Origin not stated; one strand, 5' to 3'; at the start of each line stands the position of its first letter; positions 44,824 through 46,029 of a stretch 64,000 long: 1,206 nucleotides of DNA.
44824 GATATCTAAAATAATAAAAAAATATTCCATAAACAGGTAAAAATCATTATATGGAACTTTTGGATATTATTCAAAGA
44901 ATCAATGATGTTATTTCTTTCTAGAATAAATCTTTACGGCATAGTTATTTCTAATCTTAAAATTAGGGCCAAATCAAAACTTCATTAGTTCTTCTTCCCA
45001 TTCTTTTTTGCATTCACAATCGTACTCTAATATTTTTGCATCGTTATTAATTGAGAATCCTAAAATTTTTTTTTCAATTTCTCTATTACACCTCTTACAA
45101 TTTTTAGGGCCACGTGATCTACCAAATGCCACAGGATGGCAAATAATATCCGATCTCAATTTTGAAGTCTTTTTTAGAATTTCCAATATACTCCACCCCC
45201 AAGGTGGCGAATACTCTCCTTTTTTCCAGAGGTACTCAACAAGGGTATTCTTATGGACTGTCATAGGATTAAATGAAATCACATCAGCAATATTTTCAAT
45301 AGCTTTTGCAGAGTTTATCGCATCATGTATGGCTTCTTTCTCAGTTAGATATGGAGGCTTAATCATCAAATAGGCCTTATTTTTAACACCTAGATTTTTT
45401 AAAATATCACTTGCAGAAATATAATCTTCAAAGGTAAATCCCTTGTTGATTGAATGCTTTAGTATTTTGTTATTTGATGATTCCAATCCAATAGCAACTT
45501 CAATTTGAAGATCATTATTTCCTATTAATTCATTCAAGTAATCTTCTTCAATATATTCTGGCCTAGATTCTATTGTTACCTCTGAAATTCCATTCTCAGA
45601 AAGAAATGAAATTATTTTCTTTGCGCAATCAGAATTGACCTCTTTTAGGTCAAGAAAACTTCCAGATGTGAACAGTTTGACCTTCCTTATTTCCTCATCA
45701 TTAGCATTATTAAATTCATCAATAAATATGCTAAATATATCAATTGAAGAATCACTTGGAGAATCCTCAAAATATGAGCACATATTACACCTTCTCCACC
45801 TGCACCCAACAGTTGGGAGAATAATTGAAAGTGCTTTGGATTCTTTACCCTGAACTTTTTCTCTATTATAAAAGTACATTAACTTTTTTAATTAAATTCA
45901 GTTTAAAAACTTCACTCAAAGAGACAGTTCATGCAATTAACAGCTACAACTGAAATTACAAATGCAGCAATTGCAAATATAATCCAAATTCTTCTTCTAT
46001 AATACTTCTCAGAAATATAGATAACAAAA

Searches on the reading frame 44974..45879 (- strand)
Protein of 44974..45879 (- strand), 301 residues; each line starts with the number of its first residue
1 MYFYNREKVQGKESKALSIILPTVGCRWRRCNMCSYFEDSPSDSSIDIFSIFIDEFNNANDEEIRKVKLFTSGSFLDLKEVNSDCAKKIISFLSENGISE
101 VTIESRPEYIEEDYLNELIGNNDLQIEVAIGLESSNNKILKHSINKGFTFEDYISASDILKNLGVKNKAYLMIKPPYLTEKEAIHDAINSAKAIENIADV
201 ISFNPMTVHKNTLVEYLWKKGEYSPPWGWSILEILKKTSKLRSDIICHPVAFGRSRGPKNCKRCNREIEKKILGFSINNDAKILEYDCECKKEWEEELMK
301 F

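Call 53: search_protein_families(library=pfam, proteins=[window:44974-45879:-], max_evalue=0.001)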
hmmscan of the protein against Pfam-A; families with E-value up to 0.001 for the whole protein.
window:44974-45879:- (301 aa): 1 family
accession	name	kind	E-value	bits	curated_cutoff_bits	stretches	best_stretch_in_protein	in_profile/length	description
PF04055.27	Radical_SAM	-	5.6e-12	46.6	29.5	1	21-183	2-159/166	Radical SAM superfamily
